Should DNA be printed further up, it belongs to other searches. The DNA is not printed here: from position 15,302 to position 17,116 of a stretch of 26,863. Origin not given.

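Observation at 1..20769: Candidate planctomycete pilin assembly and glycosylation/modification locus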

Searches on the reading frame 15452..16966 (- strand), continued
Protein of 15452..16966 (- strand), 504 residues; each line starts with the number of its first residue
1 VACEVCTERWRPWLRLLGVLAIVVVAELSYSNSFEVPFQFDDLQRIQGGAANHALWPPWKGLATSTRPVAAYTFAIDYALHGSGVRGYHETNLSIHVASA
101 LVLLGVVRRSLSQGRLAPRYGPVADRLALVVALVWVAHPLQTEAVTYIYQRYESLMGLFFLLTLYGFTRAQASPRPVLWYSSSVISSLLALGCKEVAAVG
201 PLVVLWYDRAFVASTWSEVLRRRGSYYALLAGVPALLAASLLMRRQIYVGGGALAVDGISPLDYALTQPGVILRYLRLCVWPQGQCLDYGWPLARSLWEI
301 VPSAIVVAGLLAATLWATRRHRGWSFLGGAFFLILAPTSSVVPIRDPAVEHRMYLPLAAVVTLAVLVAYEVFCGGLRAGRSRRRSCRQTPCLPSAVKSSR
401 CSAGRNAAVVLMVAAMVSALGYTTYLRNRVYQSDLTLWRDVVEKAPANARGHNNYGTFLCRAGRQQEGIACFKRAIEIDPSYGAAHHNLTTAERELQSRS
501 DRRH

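Call 46: fold_search(model_id=the predicted structure, library=pdb)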
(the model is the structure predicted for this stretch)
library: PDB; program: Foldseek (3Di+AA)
matches with E <= 10: 675; with E <= 0.001: 0
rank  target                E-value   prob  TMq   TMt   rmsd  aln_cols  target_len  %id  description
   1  9i5k_A                2.8e-03  1.00  0.41  0.42  13.5       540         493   12  Structure of the Chaetomium thermophilum Pmt4 homodimer (C2 symmetry) (released 2025-12-24)
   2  5f15                  3.1e-03  1.00  0.40  0.38  18.9       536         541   11  Crystal Structure of ArnT from Cupriavidus metallidurans bound to Undecaprenyl phosphate (released 2016-02-17)
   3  7e9s_A                3.6e-03  1.00  0.42  0.26  15.0       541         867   10  Archaeal oligosaccharyltransferase AglB from Archaeoglobus fulgidus in complex with an inhibitory peptide and a dolich (released 2021-09-08)
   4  5gmy_A                4.7e-03  1.00  0.44  0.28  16.9       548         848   10  Crystal structure of the Archaeoglobus fulgidus oligosaccharyltransferase (O29867_ARCFU) tethered with an acceptor pep (released 2017-02-01)
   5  3wak                  5.7e-03  1.00  0.38  0.24  18.1       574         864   12  Crystal structure of the Archaeoglobus fulgidus oligosaccharyltransferase (O29867_ARCFU) in the apo form (released 2013-10-30)
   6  1w3b_A                5.9e-03  0.97  0.15  0.19  30.2       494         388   13  The superhelical TPR domain of O-linked GlcNAc transferase reveals structural similarities to importin alpha. (released 2004-09-09)
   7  5ezm                  8.0e-03  1.00  0.41  0.39  16.9       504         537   14  Crystal Structure of ArnT from Cupriavidus metallidurans in the apo state (released 2016-02-17)
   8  3waj                  2.1e-02  1.00  0.36  0.24  17.4       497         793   10  Crystal structure of the Archaeoglobus fulgidus oligosaccharyltransferase (O29867_ARCFU) complex with Zn and sulfate (released 2013-10-30)
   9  9dlh                  2.3e-02  1.00  0.39  0.34   8.8       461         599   15  donor substrate analog-bound AftB (released 2025-06-25)
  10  6p25_A                5.3e-02  1.00  0.32  0.23   8.7       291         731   17  Structure of S. cerevisiae protein O-mannosyltransferase Pmt1-Pmt2 complex bound to the sugar donor and a peptide acce (released 2019-07-10)
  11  1w3b_B                6.7e-02  0.77  0.17  0.21  29.2       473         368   13  The superhelical TPR domain of O-linked GlcNAc transferase reveals structural similarities to importin alpha. (released 2004-09-09)
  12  6x0o                  8.1e-02  0.98  0.34  0.19  14.3       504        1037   15  Single-Particle Cryo-EM Structure of Arabinosyltransferase EmbB from Mycobacterium smegmatis (released 2020-06-10)
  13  9e6i_B                8.4e-02  1.00  0.33  0.24   8.4       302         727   11  Cryo-EM structure of Saccharomyces cerevisiae Pmt4-Ccw5 complex (released 2025-10-15)
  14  6p25_B                8.4e-02  1.00  0.29  0.22  10.2       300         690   14  Structure of S. cerevisiae protein O-mannosyltransferase Pmt1-Pmt2 complex bound to the sugar donor and a peptide acce (released 2019-07-10)
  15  9e61_A                9.4e-02  1.00  0.33  0.24   7.8       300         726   11  Cryo-EM structure of Saccharomyces cerevisiae Pmt4 apo form (released 2025-10-15)
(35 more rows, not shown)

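Call 49: find_encoding_contigs(protein=P0019, flank=10000, max_places=1)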
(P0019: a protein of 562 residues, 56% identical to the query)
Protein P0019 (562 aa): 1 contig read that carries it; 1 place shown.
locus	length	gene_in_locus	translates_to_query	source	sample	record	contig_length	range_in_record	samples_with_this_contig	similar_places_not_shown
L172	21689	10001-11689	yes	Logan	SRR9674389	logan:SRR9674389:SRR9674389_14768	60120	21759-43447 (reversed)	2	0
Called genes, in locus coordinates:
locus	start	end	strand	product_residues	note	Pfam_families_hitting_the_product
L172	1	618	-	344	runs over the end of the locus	PF13641:Glyco_tranf_2_3, PF00535:Glycos_transf_2, PF10111:Glyco_tranf_2_2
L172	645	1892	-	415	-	PF00535:Glycos_transf_2, PF26629:GT2_TM_C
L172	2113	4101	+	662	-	PF13431:TPR_17 (faint), PF00515:TPR_1 (weak), PF07719:TPR_2 (weak), PF13414:TPR_11 (weak), PF13424:TPR_12 (weak), PF13414:TPR_11 (weak), PF13432:TPR_16, PF14559:TPR_19, +4 more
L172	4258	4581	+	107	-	-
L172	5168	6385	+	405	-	PF07963:N_methyl, PF07596:SBP_bac_10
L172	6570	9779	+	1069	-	PF01564:Spermine_synth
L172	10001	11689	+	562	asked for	PF13424:TPR_12, PF13414:TPR_11 (weak), PF13431:TPR_17 (weak), PF13432:TPR_16, PF14559:TPR_19, PF00515:TPR_1, PF07719:TPR_2, PF13181:TPR_8 (weak), +3 more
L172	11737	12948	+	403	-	PF07963:N_methyl (weak), PF07596:SBP_bac_10 (faint)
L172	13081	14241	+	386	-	PF07610:DUF1573, PF22544:HYDIN_VesB_CFA65-like_Ig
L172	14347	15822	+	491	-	PF01011:PQQ (faint), PF13570:Beta-prop_ACSF4 (weak), PF13360:PQQ_2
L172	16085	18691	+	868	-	PF12773:DZR, PF13240:Zn_Ribbon_1 (faint), PF11104:PilM_2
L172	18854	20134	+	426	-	PF04055:Radical_SAM, PF13186:SPASM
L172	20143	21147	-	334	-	-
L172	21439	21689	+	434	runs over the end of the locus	PF01408:GFO_IDH_MocA, PF22725:GFO_IDH_MocA_C3 (weak)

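Call 50: find_encoding_contigs(protein=P0064, flank=10000, max_places=1)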
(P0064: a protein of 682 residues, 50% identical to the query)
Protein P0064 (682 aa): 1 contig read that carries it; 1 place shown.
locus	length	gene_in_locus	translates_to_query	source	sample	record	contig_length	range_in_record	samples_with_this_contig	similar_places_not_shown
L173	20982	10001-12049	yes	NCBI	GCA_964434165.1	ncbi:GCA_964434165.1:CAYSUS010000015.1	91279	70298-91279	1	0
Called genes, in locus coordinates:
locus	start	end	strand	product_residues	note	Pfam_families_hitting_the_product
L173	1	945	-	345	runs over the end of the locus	PF00881:Nitroreductase (faint)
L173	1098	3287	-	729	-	-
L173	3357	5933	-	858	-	PF12773:DZR (weak), PF11104:PilM_2, PF14450:FtsA (weak)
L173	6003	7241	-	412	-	PF07610:DUF1573, PF22544:HYDIN_VesB_CFA65-like_Ig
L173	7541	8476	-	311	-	PF00535:Glycos_transf_2, PF10111:Glyco_tranf_2_2, PF13641:Glyco_tranf_2_3 (weak)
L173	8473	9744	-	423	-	PF00535:Glycos_transf_2, PF26629:GT2_TM_C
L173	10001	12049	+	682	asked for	PF13428:TPR_14 (faint), PF13414:TPR_11 (weak), PF13424:TPR_12 (weak), PF13414:TPR_11 (weak), PF13431:TPR_17 (weak), PF13432:TPR_16 (weak), PF14559:TPR_19, PF07719:TPR_2 (weak), +6 more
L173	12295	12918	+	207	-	PF13489:Methyltransf_23, PF02353:CMAS (weak), PF07021:MetW (faint), PF13847:Methyltransf_31, PF08241:Methyltransf_11, PF08242:Methyltransf_12 (weak), PF13649:Methyltransf_25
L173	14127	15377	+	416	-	PF07963:N_methyl, PF07596:SBP_bac_10 (weak)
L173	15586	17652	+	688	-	PF13428:TPR_14 (faint), PF07719:TPR_2 (faint), PF13181:TPR_8 (faint), PF12895:ANAPC3 (faint), PF13371:TPR_9 (faint), PF13432:TPR_16, PF13424:TPR_12 (weak), PF03704:BTAD, +9 more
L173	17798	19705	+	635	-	PF13231:PMT_2 (weak)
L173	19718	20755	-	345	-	PF01073:3Beta_HSD, PF01370:Epimerase, PF02719:Polysacc_synt_2 (weak), PF04321:RmlD_sub_bind, PF16363:GDP_Man_Dehyd, PF07993:NAD_binding_4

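Call 60: search_protein_families(library=pfam, alignment_id=A3, max_evalue=0.001)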
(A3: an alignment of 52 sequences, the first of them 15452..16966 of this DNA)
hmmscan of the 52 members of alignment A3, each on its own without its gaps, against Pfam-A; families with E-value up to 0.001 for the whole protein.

A. member 1, window:15452-16966:- (504 aa): 3 families
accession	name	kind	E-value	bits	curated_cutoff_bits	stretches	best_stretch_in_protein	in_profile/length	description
PF13431.12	TPR_17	-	1.2e-06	28.8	24.4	0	438-468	2-32/34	Tetratricopeptide repeat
PF07719.23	TPR_2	-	0.0002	21.7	27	1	449-481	1-33/34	Tetratricopeptide repeat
PF13414.12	TPR_11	-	0.00055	20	26.8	0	461-489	6-34/42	TPR repeat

B. families by the number of members that match (of 52 scanned): 46 families (the first 25 are shown)
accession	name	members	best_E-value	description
PF07719.23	TPR_2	50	2.1e-55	Tetratricopeptide repeat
PF00515.34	TPR_1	48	1.7e-56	Tetratricopeptide repeat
PF13431.12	TPR_17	48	1e-45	Tetratricopeptide repeat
PF13432.12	TPR_16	48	1.8e-36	Tetratricopeptide repeat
PF13424.12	TPR_12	48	6.1e-36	Tetratricopeptide repeat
PF14559.12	TPR_19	47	2.9e-42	Tetratricopeptide repeat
PF13414.12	TPR_11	46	1.1e-64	TPR repeat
PF13181.12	TPR_8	46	1.8e-39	Tetratricopeptide repeat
PF13428.12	TPR_14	44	1.3e-32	Tetratricopeptide repeat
PF13176.12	TPR_7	38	6.8e-23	Tetratricopeptide repeat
PF13374.12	TPR_10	37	1.4e-27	Tetratricopeptide repeat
PF24575.1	TPR_Slam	35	6.8e-23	Surface lipoprotein assembly modifier, N-terminal TPR repeats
PF23914.1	TPR_CcmH_CycH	35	1.7e-20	Cytochrome c-type biogenesis protein H TPR domain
PF13174.12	TPR_6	30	5.5e-18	Tetratricopeptide repeat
PF13371.12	TPR_9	28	5.8e-19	Tetratricopeptide repeat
PF13231.12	PMT_2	14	6.1e-10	Dolichyl-phosphate-mannose-protein mannosyltransferase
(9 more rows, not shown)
